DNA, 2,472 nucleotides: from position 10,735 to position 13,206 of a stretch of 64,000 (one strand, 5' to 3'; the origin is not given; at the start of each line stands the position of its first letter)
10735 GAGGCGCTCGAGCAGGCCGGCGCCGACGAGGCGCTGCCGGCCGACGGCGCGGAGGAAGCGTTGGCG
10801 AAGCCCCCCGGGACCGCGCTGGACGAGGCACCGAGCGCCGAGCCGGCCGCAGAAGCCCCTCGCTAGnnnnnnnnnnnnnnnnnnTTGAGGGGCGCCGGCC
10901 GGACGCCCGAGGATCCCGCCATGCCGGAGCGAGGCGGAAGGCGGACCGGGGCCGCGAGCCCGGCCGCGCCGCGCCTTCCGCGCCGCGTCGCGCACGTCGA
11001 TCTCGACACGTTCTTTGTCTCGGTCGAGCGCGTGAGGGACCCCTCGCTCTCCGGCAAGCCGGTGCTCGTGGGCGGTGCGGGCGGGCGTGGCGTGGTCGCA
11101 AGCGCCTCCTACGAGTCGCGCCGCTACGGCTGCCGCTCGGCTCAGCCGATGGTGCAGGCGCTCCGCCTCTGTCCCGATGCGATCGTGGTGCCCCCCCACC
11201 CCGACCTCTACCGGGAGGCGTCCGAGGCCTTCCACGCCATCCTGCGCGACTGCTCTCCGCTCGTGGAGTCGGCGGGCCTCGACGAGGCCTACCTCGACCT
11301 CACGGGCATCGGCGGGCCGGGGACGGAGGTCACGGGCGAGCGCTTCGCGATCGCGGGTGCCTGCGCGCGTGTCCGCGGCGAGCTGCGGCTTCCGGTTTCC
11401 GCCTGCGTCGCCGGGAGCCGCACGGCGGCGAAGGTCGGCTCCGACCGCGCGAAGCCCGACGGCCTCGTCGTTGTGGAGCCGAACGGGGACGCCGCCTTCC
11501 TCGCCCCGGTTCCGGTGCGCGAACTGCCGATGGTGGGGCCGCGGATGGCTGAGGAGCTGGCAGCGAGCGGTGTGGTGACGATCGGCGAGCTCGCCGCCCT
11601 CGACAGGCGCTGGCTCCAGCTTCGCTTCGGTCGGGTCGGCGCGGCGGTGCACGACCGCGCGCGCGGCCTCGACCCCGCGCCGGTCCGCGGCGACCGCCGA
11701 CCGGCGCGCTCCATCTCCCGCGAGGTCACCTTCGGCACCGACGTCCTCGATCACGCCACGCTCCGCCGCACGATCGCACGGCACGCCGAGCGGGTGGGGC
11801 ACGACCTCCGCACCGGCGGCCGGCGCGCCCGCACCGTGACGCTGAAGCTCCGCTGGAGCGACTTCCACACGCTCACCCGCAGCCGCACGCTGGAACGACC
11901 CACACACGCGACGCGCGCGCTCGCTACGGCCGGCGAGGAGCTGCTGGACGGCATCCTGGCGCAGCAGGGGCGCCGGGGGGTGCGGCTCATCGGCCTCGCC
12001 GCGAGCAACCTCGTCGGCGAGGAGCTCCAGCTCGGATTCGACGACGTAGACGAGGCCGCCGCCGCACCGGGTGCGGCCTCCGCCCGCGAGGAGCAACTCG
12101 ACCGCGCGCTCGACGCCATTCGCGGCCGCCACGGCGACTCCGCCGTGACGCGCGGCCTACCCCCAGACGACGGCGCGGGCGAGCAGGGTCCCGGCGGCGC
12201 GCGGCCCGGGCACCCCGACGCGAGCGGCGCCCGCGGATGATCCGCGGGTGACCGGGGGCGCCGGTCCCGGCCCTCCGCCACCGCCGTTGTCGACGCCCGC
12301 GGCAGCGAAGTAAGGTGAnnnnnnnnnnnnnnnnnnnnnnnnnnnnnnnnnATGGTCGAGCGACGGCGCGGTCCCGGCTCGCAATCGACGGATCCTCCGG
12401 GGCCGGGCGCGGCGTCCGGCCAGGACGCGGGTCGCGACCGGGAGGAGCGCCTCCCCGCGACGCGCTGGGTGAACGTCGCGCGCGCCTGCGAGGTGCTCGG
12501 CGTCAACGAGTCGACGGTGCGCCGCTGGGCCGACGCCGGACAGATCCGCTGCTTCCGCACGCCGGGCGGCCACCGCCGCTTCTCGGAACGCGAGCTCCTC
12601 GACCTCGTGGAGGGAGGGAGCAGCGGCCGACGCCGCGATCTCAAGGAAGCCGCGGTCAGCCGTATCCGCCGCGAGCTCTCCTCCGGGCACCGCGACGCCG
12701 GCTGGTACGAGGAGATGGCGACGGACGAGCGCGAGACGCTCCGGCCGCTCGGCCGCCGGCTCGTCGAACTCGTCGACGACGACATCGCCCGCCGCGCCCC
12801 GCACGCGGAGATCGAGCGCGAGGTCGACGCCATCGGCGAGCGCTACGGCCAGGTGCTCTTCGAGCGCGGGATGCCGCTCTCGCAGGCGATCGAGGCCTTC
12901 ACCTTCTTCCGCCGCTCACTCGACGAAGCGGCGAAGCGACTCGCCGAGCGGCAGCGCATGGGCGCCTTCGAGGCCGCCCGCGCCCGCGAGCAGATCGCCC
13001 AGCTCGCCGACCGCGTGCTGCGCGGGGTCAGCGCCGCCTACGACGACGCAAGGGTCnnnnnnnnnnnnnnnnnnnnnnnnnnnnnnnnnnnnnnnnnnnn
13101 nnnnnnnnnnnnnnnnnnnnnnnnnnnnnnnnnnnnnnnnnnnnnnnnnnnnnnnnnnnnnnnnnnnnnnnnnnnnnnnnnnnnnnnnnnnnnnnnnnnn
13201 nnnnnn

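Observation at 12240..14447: HTH (excisionase/MerR-type) fused to a precorrin-2-dehydrogenase-like Rossmann domain, directly upstream of hemC; a possible Rex-analogous NAD(H)-sensing heme regulator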

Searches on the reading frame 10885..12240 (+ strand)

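Call 3: search_protein_families(library=pfam, proteins=[window:10885-12240:+], max_evalue=0.1)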
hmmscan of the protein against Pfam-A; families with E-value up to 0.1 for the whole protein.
window:10885-12240:+ (451 aa): 5 families
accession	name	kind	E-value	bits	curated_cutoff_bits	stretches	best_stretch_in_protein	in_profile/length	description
PF00817.25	IMS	-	1.5e-37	129.2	23.2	1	38-187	1-148/148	impB/mucB/samB family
PF11799.13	IMS_C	-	5.2e-27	94.9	20.7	1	275-380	2-104/109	impB/mucB/samB family C-terminal domain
PF21999.2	IMS_HHH_1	-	4.3e-05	24.3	27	1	213-263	2-53/53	DNA polymerase-iota, thumb domain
PF11798.14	IMS_HHH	-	0.00047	20.7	24.4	1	204-230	6-32/32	IMS family HHH motif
PF14520.12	HHH_5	-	0.073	14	27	0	214-241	7-34/57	Helix-hairpin-helix domain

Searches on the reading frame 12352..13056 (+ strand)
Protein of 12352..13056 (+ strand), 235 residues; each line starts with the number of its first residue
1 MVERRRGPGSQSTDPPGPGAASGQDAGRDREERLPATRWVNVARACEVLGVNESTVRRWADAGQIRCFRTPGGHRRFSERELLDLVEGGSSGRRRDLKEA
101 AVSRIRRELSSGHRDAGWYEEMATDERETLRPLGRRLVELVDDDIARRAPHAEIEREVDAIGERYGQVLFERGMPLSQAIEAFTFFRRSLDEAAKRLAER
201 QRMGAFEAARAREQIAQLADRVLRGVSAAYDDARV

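Call 19: find_related_loci(query=A1, collection=genome_contigs, flank=10000)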
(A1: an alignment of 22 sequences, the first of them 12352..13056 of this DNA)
Query A1 (235 aa) in genome_contigs; peptide patterns used: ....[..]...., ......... (x = any residue, [..] = any of these).
600 stretches matched a pattern (row limit reached: there are more); 575 encode a relative of the query (tblastn E <= 1e-3); the best 80 are kept; 80 distinct loci.
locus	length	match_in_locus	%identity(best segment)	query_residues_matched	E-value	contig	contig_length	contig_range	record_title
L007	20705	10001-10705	100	1-235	4e-150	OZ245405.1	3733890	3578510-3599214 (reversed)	MAG: Dehalococcoidia bacterium isolate 4242a2cd-c548-43ce-a6cb-d471f6a5c9d8 genome assembly, chromosome: 1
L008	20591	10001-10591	67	35-234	5e-80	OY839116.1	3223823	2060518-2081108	MAG: Dehalococcoidia bacterium isolate 44b3abb6-b6b9-4f11-be96-93ee54cc77f6 genome assembly, chromosome: 1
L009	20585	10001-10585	66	37-231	6e-78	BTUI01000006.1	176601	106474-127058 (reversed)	MAG: Chloroflexota bacterium AMX-MBFR-23 DNA, sequence06, whole genome shotgun sequence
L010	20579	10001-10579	68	38-233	3e-76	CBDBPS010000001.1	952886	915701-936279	MAG: Dehalococcoidia bacterium isolate 2e9189d5-434a-42a8-84cf-86486d02cf1d genome assembly, contig: contig_1, whole gen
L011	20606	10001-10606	64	22-227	1e-75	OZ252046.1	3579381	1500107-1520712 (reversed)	MAG: Dehalococcoidia bacterium isolate ad336184-ad58-47b0-9b5a-c7672a60f3bb genome assembly, chromosome: 1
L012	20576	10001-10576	67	38-232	1e-73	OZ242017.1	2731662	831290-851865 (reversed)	MAG: Dehalococcoidia bacterium isolate 79033009-71bc-4738-9767-b53c0ebe850b genome assembly, chromosome: 1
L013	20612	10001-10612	57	17-231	2e-73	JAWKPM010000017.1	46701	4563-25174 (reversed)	MAG: Dehalococcoidia bacterium isolate BC2.88 BC2.88.fa-17, whole genome shotgun sequence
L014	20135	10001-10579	61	37-231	4e-72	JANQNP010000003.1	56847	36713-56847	MAG: Dehalococcoidia bacterium isolate IP29b_bin.101 k99_1978395, whole genome shotgun sequence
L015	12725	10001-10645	53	8-231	1e-68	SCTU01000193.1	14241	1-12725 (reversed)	MAG: Dehalococcoidia bacterium isolate FW305_bin.6 FW305_bin.6-28236, whole genome shotgun sequence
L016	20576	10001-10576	49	38-231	1e-55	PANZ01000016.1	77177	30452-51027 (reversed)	MAG: Chloroflexota bacterium isolate SAT228 275959, whole genome shotgun sequence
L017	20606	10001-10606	48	15-226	8e-53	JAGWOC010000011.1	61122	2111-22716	MAG: Chloroflexota bacterium isolate REEB247 contig-150_672, whole genome shotgun sequence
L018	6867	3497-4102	48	15-226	5e-53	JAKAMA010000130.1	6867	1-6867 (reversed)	MAG: Chloroflexi bacterium isolate WY5.bin150 NODE_21077_length_6867_cov_1.326855, whole genome shotgun sequence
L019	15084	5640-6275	45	28-235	6e-52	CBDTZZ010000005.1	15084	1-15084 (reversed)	MAG TPA_asm: uncultured bacterium isolate ERR2431947_binner23_Refined_50 genome assembly, contig: ERZ24794554.741, whole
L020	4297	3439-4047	45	36-235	1e-51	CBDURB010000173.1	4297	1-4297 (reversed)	MAG TPA_asm: uncultured bacterium isolate SRR22302374_concoct_75 genome assembly, contig: ERZ26661914.21227, whole genom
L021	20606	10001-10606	46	36-233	4e-51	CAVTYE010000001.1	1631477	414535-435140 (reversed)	MAG: uncultured Chloroflexia bacterium isolate MFD04944.bin.2.175 genome assembly, contig: contig_16245, whole genome sh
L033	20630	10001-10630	38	29-233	2e-35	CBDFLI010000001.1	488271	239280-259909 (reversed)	MAG: Dehalococcoidia bacterium isolate 3868ca1d-e66c-4e0d-8479-4eac5413e7ea genome assembly, contig: contig_1, whole gen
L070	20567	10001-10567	34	38-230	4e-23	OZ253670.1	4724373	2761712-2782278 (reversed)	MAG: Dehalococcoidia bacterium isolate 155a0d70-3e07-4b03-9597-9394d1dc1036 genome assembly, chromosome: 1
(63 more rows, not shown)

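Call 42: predict_structure(alignment_id=A1)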
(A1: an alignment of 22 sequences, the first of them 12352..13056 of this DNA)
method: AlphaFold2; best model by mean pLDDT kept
length: 235 residues; sequences in the alignment: 22
mean_pLDDT: 78.2   pTM: 0.51
mean pLDDT of the five models: 78.2, 76.4, 76.1, 74.6, 73.6
residues with pLDDT >= 90: 103; 70-90: 62; 50-70: 37; < 50: 33
segments of 3 or more residues with pLDDT < 50: 2-4, 17-33, 89-94, 112-115
pLDDT, mean of each block of 10 residues (from residue 1): 50 47 38 67 91 91 91 93 76 52 54 55 78 90 90 95 94 90 86 87 91 91 94 87
secondary structure, 60 per line:
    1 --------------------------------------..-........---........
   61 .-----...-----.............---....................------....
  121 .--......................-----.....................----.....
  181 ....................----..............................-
elements in order: H42-49 H53-61 E67-69 E75-78 H79-87 H91-110 H117-121 H124-145 H151-171 H176-200 H205-234

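Call 59: search_protein_representatives(alignment_id=A1)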
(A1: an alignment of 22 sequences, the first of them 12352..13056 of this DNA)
Query: 22 sequences, 214 profile positions. Proteins with E-value up to 0.001 (for the whole library): 9271; up to 1e-10: 924; up to 1e-30: 102. The best 150 are listed.
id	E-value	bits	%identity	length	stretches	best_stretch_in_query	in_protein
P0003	9.0e-101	352.4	-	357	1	9-213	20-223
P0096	4.0e-100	350.3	-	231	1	4-212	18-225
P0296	1.6e-75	269.9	-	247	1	14-213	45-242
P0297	2.1e-70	253.1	-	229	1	10-212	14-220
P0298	3.0e-70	252.6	-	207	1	17-212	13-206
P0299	1.4e-66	240.7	-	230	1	9-213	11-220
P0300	8.3e-65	234.9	-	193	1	12-145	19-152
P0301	1.3e-61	224.4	-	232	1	13-213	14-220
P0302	4.3e-61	222.7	-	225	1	13-213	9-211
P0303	3.7e-58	213.1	-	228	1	12-212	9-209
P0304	2.1e-55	204.1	-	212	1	14-213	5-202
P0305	2.3e-54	200.7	-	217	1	13-213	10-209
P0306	1.0e-52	195.4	-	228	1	11-213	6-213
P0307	6.3e-52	192.7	-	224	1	10-213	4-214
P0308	6.4e-52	192.7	-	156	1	104-212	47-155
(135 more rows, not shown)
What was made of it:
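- The arrangement is confined to one 50%-identity cluster out of more than 150 (call 59).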

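Call 63: search_protein_families(library=pfam, proteins=[L033:10749-11753:+, L070:10690-11769:+], max_evalue=0.01)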
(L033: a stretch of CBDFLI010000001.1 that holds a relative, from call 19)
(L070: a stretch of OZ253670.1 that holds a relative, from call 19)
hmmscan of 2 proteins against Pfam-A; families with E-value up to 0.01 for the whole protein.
L033:10749-11753:+ (334 aa): 7 families
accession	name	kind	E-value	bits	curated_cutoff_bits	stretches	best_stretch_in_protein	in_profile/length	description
PF17805.7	AsnC_trans_reg2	-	3.7e-55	184.5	27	2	241-326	1-86/86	AsnC-like ligand binding domain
PF22451.2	NirdL-like_HTH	-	1.1e-32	111.8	27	2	9-55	1-47/47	Siroheme decarboxylase NirDL-like HTH domain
PF13404.12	HTH_AsnC-type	-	8.3e-08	32.4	27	1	8-48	4-41/42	AsnC-type helix-turn-helix domain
PF01037.27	AsnC_trans_reg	-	0.00019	21.7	25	0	81-138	10-68/73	Lrp/AsnC ligand binding domain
PF04545.22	Sigma70_r4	-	0.0039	17.1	24.1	0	14-43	11-39/50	Sigma-70, region 4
PF13412.12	HTH_24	-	0.0042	17.1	21.9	0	7-54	3-47/48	Winged helix-turn-helix DNA-binding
PF13463.12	HTH_27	-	0.0091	16.7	22.2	0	6-56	2-50/68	Winged helix DNA-binding domain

L070:10690-11769:+ (359 aa): 3 families
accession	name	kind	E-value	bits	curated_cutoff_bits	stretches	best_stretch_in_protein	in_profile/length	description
PF17805.7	AsnC_trans_reg2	-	1.7e-51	172.7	27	2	248-332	2-86/86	AsnC-like ligand binding domain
PF22451.2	NirdL-like_HTH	-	7.5e-31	105.9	27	2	5-51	1-47/47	Siroheme decarboxylase NirDL-like HTH domain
PF13404.12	HTH_AsnC-type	-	9.5e-07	29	27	1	1-44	1-41/42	AsnC-type helix-turn-helix domain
